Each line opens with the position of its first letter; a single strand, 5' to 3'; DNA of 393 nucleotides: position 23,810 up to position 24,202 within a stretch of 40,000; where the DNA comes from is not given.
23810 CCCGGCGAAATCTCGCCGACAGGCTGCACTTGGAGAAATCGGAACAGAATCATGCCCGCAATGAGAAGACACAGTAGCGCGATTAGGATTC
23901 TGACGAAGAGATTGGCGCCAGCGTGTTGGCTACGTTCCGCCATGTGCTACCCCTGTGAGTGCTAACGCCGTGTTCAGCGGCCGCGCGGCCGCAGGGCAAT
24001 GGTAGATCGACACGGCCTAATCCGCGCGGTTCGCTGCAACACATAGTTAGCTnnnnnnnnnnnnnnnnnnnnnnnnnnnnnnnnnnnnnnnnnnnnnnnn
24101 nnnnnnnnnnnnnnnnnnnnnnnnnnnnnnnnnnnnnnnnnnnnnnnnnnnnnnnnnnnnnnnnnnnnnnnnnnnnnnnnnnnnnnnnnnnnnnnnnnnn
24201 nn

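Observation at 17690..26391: Complete, apparently functional integron with ten cassettes of unknown function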

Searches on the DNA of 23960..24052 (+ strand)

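Call 17: build_rna_model(alignment_id=A1, structure=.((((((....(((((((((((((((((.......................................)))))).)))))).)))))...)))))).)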
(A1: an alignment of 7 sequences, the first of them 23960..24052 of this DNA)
Model R1 built from alignment A1 (7 sequences, 96 columns); structure: as given.
model positions 92; base pairs 22; branch points 0; effective number of sequences 2.48; information 0.621 bits per position. Calibrated on 0.2 Mb of random sequence (short: E-values are rough).
structure used (alignment columns):
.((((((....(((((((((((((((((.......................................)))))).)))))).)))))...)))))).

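Call 19: search_with_rna_model(model_id=R1, source=window, filters=off, max_evalue=10)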
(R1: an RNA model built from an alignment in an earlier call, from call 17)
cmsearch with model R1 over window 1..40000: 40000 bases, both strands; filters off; matches with E-value up to 10: 32.
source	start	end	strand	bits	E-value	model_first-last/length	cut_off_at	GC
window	21167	21256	+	92.9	5.9e-25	1-92/92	no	0.54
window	20338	20427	+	88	1.6e-23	1-92/92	no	0.58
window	22925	23015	+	86.6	4.3e-23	1-92/92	no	0.59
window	21635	21724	+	86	6.2e-23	1-92/92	no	0.66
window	23960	24052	+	85.6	8.3e-23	1-92/92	no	0.62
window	22189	22276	+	69.1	6.2e-18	1-92/92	no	0.57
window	19820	19907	+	65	1e-16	1-92/92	no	0.57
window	24663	24722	+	44.9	8.6e-11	1-92/92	no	0.57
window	21167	21256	-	29.2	3.7e-06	1-92/92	no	0.54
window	20338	20427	-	28.9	4.6e-06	1-92/92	no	0.58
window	18077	18140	+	28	8.3e-06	1-92/92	no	0.64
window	22925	23015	-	25.9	3.5e-05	1-92/92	no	0.59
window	23960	24052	-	23.5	0.00018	1-92/92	no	0.62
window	21635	21724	-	18.9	0.0042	1-92/92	no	0.66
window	19820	19907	-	16.7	0.018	1-92/92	no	0.57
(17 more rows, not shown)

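Call 20: search_with_rna_model(model_id=R1, sources=[L001, L002, L003, L004, L005, L006, L007, L008, L009, L010, L011, L012, L013, L014, L015, L016, L017, L018, L019, L020, L021, L022, L023, L024, L025, L026, L027, L028, L029, L030, L031, L032, L033, L034, L035, L036, L037, L038, L039, L040, L041, L042, L043, L044, L045, L046, L047, L048, L049, L050, L051, L052, L053, L054, L055, L056, L057, L058, L059, L060, L061, L062, L063, L064, L065, L066, L067, L068, L069, L070, L071, L072, L073, L074, L075, L076, L077, L078, L079, L080], max_evalue=0.01)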
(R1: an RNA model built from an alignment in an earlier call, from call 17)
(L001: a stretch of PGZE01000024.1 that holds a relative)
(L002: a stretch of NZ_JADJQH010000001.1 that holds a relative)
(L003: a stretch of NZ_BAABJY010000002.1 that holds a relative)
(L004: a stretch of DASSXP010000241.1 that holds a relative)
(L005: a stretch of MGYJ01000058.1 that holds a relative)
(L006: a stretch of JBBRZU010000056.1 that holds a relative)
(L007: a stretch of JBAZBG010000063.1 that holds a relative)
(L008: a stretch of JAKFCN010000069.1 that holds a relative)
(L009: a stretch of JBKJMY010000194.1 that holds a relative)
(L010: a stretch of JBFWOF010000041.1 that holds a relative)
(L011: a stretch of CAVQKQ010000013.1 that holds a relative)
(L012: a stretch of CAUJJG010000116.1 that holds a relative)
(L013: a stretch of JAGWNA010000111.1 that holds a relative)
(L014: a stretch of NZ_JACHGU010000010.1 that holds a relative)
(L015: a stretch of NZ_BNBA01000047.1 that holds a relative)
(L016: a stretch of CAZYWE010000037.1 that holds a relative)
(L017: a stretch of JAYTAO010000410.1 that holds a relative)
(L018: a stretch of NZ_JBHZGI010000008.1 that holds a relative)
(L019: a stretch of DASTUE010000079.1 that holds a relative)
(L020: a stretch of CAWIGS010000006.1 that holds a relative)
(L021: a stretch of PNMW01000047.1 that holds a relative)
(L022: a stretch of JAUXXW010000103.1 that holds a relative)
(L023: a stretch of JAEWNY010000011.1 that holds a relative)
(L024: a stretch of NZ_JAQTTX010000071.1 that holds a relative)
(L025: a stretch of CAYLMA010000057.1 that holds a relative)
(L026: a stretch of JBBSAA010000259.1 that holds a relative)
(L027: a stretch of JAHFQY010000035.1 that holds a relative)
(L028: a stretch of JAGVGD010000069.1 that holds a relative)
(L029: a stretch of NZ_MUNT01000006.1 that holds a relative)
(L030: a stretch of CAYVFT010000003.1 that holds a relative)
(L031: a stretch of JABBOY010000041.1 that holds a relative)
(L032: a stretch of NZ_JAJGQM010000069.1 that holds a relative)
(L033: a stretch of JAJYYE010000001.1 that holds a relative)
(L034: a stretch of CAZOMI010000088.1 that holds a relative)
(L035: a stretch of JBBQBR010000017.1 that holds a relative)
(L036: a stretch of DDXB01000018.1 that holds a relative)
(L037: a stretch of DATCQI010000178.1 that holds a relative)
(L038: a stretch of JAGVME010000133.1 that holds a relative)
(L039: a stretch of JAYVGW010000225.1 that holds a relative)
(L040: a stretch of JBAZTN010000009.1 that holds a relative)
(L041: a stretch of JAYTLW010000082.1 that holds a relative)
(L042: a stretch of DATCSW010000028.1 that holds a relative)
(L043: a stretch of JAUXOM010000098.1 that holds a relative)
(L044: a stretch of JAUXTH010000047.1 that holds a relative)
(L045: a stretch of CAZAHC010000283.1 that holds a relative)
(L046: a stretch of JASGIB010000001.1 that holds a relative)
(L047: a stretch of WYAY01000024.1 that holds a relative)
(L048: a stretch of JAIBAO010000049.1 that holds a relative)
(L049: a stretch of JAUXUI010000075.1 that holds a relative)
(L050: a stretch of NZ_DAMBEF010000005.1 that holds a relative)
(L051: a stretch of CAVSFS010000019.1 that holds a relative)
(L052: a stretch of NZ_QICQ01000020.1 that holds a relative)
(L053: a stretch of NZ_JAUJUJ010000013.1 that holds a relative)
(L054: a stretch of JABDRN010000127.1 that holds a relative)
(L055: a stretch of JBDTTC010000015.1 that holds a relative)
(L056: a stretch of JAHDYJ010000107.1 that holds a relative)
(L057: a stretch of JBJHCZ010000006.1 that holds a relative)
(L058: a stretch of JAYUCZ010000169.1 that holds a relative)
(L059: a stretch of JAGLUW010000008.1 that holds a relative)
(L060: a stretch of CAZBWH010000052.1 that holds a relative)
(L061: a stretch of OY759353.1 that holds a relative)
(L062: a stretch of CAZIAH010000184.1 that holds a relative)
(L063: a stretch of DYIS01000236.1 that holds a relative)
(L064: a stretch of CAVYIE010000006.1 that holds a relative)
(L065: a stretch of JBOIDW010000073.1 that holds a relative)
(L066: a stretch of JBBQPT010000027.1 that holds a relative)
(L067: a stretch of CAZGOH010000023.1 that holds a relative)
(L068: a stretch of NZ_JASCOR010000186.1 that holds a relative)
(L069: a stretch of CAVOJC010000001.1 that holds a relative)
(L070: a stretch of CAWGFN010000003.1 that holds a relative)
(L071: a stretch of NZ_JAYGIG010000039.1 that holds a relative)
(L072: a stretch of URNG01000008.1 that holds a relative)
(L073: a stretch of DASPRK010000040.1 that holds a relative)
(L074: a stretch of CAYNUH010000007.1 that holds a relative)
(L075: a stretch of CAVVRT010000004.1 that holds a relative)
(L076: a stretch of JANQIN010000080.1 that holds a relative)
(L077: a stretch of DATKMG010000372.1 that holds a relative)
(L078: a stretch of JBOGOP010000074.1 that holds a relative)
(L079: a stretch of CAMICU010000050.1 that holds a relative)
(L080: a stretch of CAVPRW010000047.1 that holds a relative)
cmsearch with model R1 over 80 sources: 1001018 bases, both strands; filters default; matches with E-value up to 0.01: 220.
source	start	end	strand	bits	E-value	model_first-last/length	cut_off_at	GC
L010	106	192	+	66.9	7.2e-16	1-92/92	no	0.59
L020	1693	1782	-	60.4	5.7e-14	1-92/92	no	0.61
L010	2209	2295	+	59.7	9.2e-14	1-92/92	no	0.55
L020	5792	5883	+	58.7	1.8e-13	1-92/92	no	0.61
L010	563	649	+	56.2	9.9e-13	1-92/92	no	0.56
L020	4724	4781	+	54.1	4.2e-12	1-92/92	no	0.66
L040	9020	9108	+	53.9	4.9e-12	1-92/92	no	0.48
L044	2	90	+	53.4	7e-12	1-92/92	no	0.57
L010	1142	1228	+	52.8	1e-11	1-92/92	no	0.57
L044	860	949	+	52.3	1.4e-11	1-92/92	no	0.54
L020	677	767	-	51.6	2.4e-11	1-92/92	no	0.59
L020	6814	6904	+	51.6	2.4e-11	1-92/92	no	0.59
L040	7699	7787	+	51.5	2.5e-11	1-92/92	no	0.55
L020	2787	2844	-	50.3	5.5e-11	1-92/92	no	0.64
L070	8462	8519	+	50.1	6.6e-11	1-92/92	no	0.66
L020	4310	4400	+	49.9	7.5e-11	1-92/92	no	0.59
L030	4249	4338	+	49.8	7.8e-11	1-92/92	no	0.58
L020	3918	4008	+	49.6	8.8e-11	1-92/92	no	0.62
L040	8575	8664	+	49.3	1.1e-10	1-92/92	no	0.56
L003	3724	3839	+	48.7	1.6e-10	1-92/92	no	0.64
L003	2104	2219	+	48.7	1.7e-10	1-92/92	no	0.65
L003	7406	7521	+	48.7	1.7e-10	1-92/92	no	0.65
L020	3167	3259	-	48.2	2.4e-10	1-92/92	no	0.6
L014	2956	3015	+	48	2.6e-10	1-92/92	no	0.58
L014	7356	7415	+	48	2.6e-10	1-92/92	no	0.58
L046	8785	8844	+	48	2.6e-10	1-92/92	no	0.58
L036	4204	4296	+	47.9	2.9e-10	1-92/92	no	0.66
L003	7072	7162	+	47.8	3e-10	1-92/92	no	0.57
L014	7019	7078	+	47.8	3.1e-10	1-92/92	no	0.57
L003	578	637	+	47.7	3.3e-10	1-92/92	no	0.55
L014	5480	5539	+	47.7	3.3e-10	1-92/92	no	0.55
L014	1043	1102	+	47.7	3.3e-10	1-92/92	no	0.57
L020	2286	2376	-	47.6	3.5e-10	1-92/92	no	0.59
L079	8523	8582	+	47.2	4.4e-10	1-92/92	no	0.57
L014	512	571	+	47.1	4.9e-10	1-92/92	no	0.52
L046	8225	8332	+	46.9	5.5e-10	1-92/92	no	0.59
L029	1441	1500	+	46.9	5.5e-10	1-92/92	no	0.62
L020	5185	5275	+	46.9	5.7e-10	1-92/92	no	0.59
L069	3727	3786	+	46.8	5.8e-10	1-92/92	no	0.57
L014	1379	1438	+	46.8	5.8e-10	1-92/92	no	0.55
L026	57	168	+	46.5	7.3e-10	1-92/92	no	0.61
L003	5238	5352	+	46.4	7.8e-10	1-92/92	no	0.63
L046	6466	6574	+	46.3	8.2e-10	1-92/92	no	0.61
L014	5931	5990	+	46.1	9.7e-10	1-92/92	no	0.52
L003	962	1077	+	46.1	9.7e-10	1-92/92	no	0.62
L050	6360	6419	+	45.9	1.1e-09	1-92/92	no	0.53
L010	1740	1826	+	45.9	1.1e-09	1-92/92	no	0.6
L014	4636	4695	+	45.7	1.3e-09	1-92/92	no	0.55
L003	119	234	+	45.6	1.3e-09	1-92/92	no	0.64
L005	320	406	+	45.5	1.5e-09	1-92/92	no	0.59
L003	8185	8301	+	45.4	1.6e-09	1-92/92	no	0.62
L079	6749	6810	+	44.9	2.1e-09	1-92/92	no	0.53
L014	2628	2687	+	44.7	2.5e-09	1-92/92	no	0.57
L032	4753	4812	+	44.4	3.1e-09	1-92/92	no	0.55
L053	8894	8953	+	44.4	3.2e-09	1-92/92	no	0.57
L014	2214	2273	+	44.2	3.4e-09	1-92/92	no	0.45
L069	6591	6650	+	44.2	3.5e-09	1-92/92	no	0.62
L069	5156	5215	+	43.6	5.4e-09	1-92/92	no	0.57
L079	6354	6413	+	43.6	5.4e-09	1-92/92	no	0.55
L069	4873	4932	+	43.5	5.8e-09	1-92/92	no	0.55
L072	1089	1148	+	43.4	5.9e-09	1-92/92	no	0.55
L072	5082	5141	+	43.4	5.9e-09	1-92/92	no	0.57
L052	677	736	+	43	7.9e-09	1-92/92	no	0.53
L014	1776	1835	+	42.9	8.6e-09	1-92/92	no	0.55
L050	7268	7327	+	42.8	9.2e-09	1-92/92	no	0.55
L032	399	458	+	42.7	9.5e-09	1-92/92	no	0.53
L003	4660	4776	+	42.7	9.8e-09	1-92/92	no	0.64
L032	2056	2115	+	42.7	9.8e-09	1-92/92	no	0.53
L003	6577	6693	+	42.6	1e-08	1-92/92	no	0.62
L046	7834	7893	+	42.6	1e-08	1-92/92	no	0.58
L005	960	1027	+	42.5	1.1e-08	1-92/92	no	0.46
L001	1589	1646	+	42.4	1.2e-08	1-92/92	no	0.57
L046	6879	6938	+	42.4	1.2e-08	1-92/92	no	0.58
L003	1616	1732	+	42.3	1.2e-08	1-92/92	no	0.63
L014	6306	6365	+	42.3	1.3e-08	1-92/92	no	0.53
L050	9017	9078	+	42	1.5e-08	1-92/92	no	0.52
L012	57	116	+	41.9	1.7e-08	1-92/92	no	0.53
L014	8449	8508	+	41.7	1.9e-08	1-92/92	no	0.53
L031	1063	1120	+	41.5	2.2e-08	1-92/92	no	0.62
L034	2628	2693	+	41.5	2.3e-08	1-92/92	no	0.67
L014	4232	4346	+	41.4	2.4e-08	1-92/92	no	0.63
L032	4386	4445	+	41.3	2.5e-08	1-92/92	no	0.6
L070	4039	4098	+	41.3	2.5e-08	1-92/92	no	0.53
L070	5817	5888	+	41.2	2.7e-08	1-92/92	no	0.6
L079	7163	7224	+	41.2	2.8e-08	1-92/92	no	0.53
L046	6036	6142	+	41.1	2.8e-08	1-92/92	no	0.6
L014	5120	5179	+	41.1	2.9e-08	1-92/92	no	0.57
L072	2123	2182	+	41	3e-08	1-92/92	no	0.52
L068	219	278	+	40.9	3.3e-08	1-92/92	no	0.5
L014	7770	7829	+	40.8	3.5e-08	1-92/92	no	0.55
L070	3645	3704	+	40.8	3.5e-08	1-92/92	no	0.52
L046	9329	9437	+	40.7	3.9e-08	1-92/92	no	0.6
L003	3228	3344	+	40.6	4e-08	1-92/92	no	0.63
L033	5651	5717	+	40.5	4.4e-08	1-92/92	no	0.58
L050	6057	6116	+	40.5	4.5e-08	1-92/92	no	0.55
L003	2492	2608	+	40.4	4.8e-08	1-92/92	no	0.62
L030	5537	5597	+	40.2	5.4e-08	1-92/92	no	0.67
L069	8774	8833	+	40.2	5.5e-08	1-92/92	no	0.52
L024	3713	3778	+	40.1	5.6e-08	1-92/92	no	0.62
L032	3854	3913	+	40.1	5.9e-08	1-92/92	no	0.58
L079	9402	9461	+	39.7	7.6e-08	1-92/92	no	0.5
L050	5029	5089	+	39.7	7.6e-08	1-92/92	no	0.52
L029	978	1034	+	39.4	8.9e-08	1-92/92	no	0.6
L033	2027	2089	+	39.4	9.1e-08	1-92/92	no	0.57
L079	7955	8014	+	39.3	9.7e-08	1-92/92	no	0.57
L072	6491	6559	+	39.2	1e-07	1-92/92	no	0.59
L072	6198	6263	+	39.2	1e-07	1-92/92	no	0.61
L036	1321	1387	+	39.2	1e-07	1-92/92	no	0.63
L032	2634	2693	+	39.2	1e-07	1-92/92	no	0.55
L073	1375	1431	+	39.2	1.1e-07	1-92/92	no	0.65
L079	9072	9131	+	38.9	1.3e-07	1-92/92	no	0.53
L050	3301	3360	+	38.8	1.3e-07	1-92/92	no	0.52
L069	6111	6170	+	38.6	1.6e-07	1-92/92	no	0.55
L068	1497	1556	+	38.5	1.7e-07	1-92/92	no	0.58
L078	12609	12716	-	38.5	1.7e-07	1-92/92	no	0.56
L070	7139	7210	+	38.2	2e-07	1-92/92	no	0.6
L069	5476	5536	+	38.2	2e-07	1-92/92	no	0.59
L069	9024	9084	+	38.2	2e-07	1-92/92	no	0.59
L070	4547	4618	+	37.9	2.5e-07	1-92/92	no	0.6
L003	5719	5834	+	37.8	2.7e-07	1-92/92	no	0.64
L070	9523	9594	+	37.8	2.7e-07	1-92/92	no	0.6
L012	738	849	+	37.6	3e-07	1-92/92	no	0.63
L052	1195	1261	+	37.5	3.4e-07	1-92/92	no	0.66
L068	1837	1896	+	37.4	3.6e-07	1-92/92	no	0.57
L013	506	572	+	37.3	3.8e-07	1-92/92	no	0.63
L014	108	222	+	37.3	3.9e-07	1-92/92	no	0.61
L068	549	608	+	37.3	3.9e-07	1-92/92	no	0.5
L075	8078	8142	+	37.2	4.1e-07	1-92/92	no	0.69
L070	4924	4986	+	37.2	4.2e-07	1-92/92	no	0.63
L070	6232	6289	+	37.2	4.2e-07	1-92/92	no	0.62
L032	3316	3375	+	36.9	4.9e-07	1-92/92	no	0.53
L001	981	1109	+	36.9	5e-07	1-92/92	no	0.69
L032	2977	3036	+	36.9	5.2e-07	1-92/92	no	0.47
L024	2961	3022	+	36.7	5.8e-07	1-92/92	no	0.56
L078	11646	11753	-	36.7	5.9e-07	1-92/92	no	0.52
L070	5342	5397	+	36.4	6.9e-07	1-92/92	no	0.61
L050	7719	7778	+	36.4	7e-07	1-92/92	no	0.57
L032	1451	1510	+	36.2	8e-07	1-92/92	no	0.48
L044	3132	3194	+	36.1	8.4e-07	1-92/92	no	0.54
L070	6687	6758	+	36.1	8.5e-07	1-92/92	no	0.61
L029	126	181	+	36.1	8.6e-07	1-92/92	no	0.57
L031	3311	3373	+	35.6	1.2e-06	1-92/92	no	0.63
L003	2877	2991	+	35.5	1.3e-06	1-92/92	no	0.67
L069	5724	5780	+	35.3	1.5e-06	1-92/92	no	0.53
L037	4918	4980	+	35.3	1.5e-06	1-92/92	no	0.63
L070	9037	9120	+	35.1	1.7e-06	1-92/92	no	0.58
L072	4499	4555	+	35.1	1.7e-06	1-92/92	no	0.53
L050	3718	3777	+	35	1.9e-06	1-92/92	no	0.55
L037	2039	2101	+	34.8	2.2e-06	1-92/92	no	0.62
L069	9272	9388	+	34.7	2.2e-06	1-92/92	no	0.6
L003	6205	6321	+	34.6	2.3e-06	1-92/92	no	0.58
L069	4626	4685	+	34.6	2.5e-06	1-92/92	no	0.53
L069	6920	6979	+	34.5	2.5e-06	1-92/92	no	0.53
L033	9119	9181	+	34.5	2.5e-06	1-92/92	no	0.6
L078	13171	13276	-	34.5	2.6e-06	1-92/92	no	0.59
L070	7946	8017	+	34.5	2.6e-06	1-92/92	no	0.6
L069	8451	8511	+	34.3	2.9e-06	1-92/92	no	0.57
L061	5279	5351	+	34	3.6e-06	1-92/92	no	0.6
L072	5436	5498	+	33.9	3.8e-06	1-92/92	no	0.65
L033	481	558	+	33.7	4.5e-06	1-92/92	no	0.58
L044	3660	3722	+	33.3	5.9e-06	1-92/92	no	0.57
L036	180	239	+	33.2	6.1e-06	1-92/92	no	0.52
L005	1276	1343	+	33.2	6.2e-06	1-92/92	no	0.46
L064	17260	17317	-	33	6.9e-06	1-92/92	no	0.64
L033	8512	8570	+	32.9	7.5e-06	1-92/92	no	0.56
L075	8958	9015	+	32.7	8.6e-06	1-92/92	no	0.59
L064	18337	18426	-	32.6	9.1e-06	1-92/92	no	0.68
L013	1117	1173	+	32.6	9.6e-06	1-92/92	no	0.6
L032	898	957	+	32.3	1.1e-05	1-92/92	no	0.52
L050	4577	4636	+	32.3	1.2e-05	1-92/92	no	0.6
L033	2905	2967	+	31.8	1.6e-05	1-92/92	no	0.6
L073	367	444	+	31.4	2.1e-05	1-92/92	no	0.64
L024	1535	1606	+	31.2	2.4e-05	1-92/92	no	0.57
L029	431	487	+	31.2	2.5e-05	1-92/92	no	0.65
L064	17782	17871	-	30.9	2.9e-05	1-92/92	no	0.68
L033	9544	9606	+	30.9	3e-05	1-92/92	no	0.63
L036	3018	3087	+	30.7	3.4e-05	1-92/92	no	0.6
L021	738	806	+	30.3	4.4e-05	1-92/92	no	0.67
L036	968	1037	+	30.3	4.6e-05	1-92/92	no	0.69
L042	9575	9658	+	30.2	4.8e-05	1-92/92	no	0.58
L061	2859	2928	+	30.1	5e-05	1-92/92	no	0.54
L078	12083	12189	-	30.1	5.2e-05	1-92/92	no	0.59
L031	3799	3861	+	30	5.6e-05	1-92/92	no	0.62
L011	414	481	+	30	5.6e-05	1-92/92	no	0.6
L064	16530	16619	-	29.5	7.8e-05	1-92/92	no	0.69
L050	8081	8140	+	29.5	7.9e-05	1-92/92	no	0.48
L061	8841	8949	+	29.4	8e-05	1-92/92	no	0.51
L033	5330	5392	+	29.1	0.0001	1-92/92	no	0.59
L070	7515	7571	+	29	0.00011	1-92/92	no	0.65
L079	5196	5257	+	28.8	0.00012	1-92/92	no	0.55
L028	91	154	+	28.7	0.00013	1-92/92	no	0.58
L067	1145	1214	+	28.6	0.00014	1-92/92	no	0.63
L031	2775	2837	+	28.6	0.00014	1-92/92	no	0.63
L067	307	393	+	28.5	0.00015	1-92/92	no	0.63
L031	607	669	+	27.8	0.00024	1-92/92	no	0.65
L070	3143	3214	+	27.8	0.00025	1-92/92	no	0.54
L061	9211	9314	+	27.7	0.00026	1-92/92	no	0.45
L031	2096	2165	+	27.7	0.00027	1-92/92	no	0.59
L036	602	679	+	27.3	0.00035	1-92/92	no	0.67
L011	1533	1661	+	27.1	0.00039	1-92/92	no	0.7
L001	1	76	+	27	0.00041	3-92/92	5'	0.66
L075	8648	8710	+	27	0.00042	1-92/92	no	0.65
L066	8943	9023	+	26.6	0.00056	1-92/92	no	0.64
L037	3986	4048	+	26.3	0.00068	1-92/92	no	0.6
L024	1018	1098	+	26.2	0.00072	1-92/92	no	0.62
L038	91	153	+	26.1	0.00079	1-92/92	no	0.62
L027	76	162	+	25.9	0.0009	1-92/92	no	0.64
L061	5788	5866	+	25.8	0.00094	1-92/92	no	0.66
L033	8786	8848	+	25.5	0.0012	1-92/92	no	0.62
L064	17504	17593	-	25.5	0.0012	1-92/92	no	0.68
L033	6639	6703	+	25.2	0.0014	1-92/92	no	0.65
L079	5648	5707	+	24.8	0.0019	1-92/92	no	0.53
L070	2145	2232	+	24.7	0.002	1-92/92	no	0.66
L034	956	1018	+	24.4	0.0024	1-92/92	no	0.68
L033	2408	2470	+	24.4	0.0024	1-92/92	no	0.63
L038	804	858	+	23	0.0062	1-92/92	no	0.64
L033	4827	4889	+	22.9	0.0067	1-92/92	no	0.65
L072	4157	4223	+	22.9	0.0069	1-92/92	no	0.64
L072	3243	3307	+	22.9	0.0069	1-92/92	no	0.6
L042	5812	5875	+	22.6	0.0084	1-92/92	no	0.62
